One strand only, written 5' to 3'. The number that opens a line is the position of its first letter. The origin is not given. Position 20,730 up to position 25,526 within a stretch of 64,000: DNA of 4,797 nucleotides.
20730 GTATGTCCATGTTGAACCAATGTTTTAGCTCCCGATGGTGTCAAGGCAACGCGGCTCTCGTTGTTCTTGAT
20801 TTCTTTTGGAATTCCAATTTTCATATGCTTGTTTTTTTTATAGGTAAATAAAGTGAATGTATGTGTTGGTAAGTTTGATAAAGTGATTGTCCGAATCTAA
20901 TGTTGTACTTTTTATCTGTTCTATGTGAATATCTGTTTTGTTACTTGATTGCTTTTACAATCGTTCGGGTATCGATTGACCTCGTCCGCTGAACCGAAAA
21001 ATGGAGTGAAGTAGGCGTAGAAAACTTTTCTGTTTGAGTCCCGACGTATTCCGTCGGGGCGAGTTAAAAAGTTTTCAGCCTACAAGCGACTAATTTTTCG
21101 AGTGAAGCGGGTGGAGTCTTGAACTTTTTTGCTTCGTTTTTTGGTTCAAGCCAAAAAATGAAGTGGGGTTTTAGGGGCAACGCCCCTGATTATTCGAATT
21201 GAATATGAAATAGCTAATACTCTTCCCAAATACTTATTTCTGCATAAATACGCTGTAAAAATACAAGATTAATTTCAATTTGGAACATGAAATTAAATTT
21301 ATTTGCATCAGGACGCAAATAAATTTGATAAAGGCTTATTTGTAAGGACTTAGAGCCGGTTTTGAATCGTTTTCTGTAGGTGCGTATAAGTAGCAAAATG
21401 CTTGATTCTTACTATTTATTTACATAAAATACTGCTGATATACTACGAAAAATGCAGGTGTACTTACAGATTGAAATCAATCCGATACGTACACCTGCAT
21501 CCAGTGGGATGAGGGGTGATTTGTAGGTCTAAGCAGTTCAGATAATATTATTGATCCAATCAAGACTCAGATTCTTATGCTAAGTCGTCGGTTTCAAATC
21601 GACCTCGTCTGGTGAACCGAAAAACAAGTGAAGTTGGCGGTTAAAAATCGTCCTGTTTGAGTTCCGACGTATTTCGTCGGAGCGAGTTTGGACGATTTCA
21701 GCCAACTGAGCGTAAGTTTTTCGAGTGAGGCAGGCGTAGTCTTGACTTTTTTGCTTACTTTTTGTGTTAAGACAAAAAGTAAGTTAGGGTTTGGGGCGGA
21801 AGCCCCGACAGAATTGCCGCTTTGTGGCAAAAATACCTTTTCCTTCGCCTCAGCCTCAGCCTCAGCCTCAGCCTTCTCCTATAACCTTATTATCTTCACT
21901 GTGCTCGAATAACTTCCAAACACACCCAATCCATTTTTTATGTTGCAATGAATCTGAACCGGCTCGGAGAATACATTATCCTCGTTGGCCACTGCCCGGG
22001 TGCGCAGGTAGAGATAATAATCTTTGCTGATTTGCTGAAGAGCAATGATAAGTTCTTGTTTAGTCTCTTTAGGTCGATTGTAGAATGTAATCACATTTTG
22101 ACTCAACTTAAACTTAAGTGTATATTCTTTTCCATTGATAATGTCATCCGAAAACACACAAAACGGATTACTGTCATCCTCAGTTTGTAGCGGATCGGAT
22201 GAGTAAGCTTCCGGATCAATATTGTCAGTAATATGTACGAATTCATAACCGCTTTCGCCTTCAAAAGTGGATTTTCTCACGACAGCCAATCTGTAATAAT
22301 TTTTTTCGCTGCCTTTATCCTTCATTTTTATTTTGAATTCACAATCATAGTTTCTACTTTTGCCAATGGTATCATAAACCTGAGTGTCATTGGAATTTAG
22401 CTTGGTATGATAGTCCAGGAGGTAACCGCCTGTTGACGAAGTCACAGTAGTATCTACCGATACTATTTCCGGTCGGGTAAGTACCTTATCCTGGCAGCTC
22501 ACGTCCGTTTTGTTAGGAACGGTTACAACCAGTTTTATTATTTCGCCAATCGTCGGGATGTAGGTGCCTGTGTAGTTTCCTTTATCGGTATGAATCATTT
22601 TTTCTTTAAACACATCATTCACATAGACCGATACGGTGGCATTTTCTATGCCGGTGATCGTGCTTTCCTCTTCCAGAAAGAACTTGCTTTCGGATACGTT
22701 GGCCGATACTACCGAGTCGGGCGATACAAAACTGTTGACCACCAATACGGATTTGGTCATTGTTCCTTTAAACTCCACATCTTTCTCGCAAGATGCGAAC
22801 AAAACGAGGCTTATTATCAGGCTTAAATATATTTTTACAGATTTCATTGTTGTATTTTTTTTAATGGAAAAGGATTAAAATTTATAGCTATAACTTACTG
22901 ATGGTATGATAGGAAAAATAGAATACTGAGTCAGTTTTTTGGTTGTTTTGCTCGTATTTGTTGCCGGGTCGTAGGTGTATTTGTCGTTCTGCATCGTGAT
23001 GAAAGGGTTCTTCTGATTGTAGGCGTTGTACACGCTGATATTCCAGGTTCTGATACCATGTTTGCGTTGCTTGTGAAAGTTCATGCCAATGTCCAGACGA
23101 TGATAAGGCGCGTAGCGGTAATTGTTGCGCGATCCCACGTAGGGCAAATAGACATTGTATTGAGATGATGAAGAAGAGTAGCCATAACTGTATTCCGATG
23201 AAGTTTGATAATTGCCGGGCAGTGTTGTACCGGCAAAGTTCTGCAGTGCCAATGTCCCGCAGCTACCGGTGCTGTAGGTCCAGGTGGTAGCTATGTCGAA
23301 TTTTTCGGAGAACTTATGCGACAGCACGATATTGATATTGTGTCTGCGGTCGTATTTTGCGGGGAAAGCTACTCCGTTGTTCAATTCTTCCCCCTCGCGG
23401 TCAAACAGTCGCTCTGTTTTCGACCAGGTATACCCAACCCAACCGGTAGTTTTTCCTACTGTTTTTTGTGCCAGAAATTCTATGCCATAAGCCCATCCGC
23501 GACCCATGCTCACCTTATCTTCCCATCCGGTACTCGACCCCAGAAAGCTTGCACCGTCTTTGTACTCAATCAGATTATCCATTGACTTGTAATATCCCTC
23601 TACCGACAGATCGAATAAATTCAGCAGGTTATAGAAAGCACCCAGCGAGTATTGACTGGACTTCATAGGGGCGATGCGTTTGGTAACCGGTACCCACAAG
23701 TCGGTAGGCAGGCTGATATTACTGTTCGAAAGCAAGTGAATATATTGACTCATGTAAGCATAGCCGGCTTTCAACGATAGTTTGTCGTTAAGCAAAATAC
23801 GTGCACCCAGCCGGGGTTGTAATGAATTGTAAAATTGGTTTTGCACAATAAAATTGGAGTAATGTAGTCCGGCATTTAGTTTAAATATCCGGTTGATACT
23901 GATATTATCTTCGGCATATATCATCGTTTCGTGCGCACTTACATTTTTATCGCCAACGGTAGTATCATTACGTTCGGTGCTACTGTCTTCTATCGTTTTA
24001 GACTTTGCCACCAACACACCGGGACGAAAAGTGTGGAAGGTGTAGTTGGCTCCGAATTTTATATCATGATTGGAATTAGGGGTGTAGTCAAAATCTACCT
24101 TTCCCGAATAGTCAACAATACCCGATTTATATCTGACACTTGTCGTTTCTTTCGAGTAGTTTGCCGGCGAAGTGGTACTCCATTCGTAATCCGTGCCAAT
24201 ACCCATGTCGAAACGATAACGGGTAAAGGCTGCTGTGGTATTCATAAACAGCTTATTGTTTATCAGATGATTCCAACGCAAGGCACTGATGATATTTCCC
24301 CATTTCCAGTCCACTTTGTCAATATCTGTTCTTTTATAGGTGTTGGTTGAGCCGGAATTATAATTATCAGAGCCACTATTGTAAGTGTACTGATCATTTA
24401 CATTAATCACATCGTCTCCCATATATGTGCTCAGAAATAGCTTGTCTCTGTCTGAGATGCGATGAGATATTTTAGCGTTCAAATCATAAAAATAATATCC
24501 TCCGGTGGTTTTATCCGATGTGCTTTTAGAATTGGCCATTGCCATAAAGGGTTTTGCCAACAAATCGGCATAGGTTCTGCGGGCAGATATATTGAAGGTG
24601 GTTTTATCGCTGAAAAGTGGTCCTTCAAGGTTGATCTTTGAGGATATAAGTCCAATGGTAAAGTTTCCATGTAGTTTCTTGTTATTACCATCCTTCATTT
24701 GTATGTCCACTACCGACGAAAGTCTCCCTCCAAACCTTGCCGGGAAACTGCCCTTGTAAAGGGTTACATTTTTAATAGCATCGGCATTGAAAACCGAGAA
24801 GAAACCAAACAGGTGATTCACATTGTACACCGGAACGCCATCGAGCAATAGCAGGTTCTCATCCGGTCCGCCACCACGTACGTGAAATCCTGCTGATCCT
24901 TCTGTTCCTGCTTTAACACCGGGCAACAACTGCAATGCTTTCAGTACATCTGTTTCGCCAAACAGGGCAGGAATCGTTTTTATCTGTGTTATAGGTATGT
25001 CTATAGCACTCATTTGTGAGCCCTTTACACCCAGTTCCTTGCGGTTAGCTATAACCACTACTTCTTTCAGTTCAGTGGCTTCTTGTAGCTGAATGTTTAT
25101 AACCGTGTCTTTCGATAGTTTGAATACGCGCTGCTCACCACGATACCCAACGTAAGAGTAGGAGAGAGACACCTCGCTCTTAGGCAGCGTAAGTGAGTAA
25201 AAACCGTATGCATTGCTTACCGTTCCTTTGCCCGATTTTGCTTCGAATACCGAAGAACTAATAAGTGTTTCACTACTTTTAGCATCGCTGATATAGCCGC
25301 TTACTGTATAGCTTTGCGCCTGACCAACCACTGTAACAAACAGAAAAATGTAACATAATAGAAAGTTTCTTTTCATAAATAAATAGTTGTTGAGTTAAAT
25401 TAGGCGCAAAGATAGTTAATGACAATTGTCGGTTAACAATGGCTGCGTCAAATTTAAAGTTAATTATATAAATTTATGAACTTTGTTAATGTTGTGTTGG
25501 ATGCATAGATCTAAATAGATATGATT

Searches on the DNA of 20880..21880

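Call 86: search_rna_families(source=window, start=20880, end=21880, threshold=evalue, max_evalue=1)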
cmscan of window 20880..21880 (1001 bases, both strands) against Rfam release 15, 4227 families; matches with E-value up to 1: 3.
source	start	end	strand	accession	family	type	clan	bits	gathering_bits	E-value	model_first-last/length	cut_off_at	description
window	21445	21505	-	RF03695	MIR6151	Gene; miRNA;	-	23.9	71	0.01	1-71/71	no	MIR6151 microRNA precursor family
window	21288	21332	+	RF01912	mir-2807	Gene; miRNA;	-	23.2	54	0.83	1-84/84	no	mir-2807 microRNA precursor family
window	21438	21510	-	RF04154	mir-1277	Gene; miRNA;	-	21.2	81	0.48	1-78/78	no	mir-1277 microRNA precursor family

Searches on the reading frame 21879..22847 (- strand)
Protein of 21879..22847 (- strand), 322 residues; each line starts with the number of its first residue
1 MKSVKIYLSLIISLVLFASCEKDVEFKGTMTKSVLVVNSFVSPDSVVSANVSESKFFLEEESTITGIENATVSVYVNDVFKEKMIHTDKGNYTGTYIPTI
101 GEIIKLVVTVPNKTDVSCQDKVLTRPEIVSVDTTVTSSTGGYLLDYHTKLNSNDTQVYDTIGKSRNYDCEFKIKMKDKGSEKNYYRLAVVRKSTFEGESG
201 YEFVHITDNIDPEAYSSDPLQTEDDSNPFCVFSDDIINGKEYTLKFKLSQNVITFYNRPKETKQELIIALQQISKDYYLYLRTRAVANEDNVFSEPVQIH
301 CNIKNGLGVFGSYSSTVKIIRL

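Call 13: search_protein_families(library=pfam, proteins=[window:21879-22847:-])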
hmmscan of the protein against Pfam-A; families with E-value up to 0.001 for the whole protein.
window:21879-22847:- (322 aa): 1 family
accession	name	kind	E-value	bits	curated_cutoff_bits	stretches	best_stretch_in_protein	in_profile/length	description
PF14054.11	DUF4249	-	2e-35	123.1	28.5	1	22-318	2-268/269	Domain of unknown function (DUF4249)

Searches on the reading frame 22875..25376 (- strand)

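Call 13: search_protein_families(library=pfam, proteins=[window:22875-25376:-])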
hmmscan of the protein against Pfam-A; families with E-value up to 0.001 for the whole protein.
window:22875-25376:- (833 aa): 2 families
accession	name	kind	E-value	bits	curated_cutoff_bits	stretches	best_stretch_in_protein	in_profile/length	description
PF13715.12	CarbopepD_reg_2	-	2.7e-14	53.4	32.2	1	25-108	1-88/88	CarboxypepD_reg-like domain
PF07715.20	Plug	-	1.8e-11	44.9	23.9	1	140-218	21-102/107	TonB-dependent Receptor Plug Domain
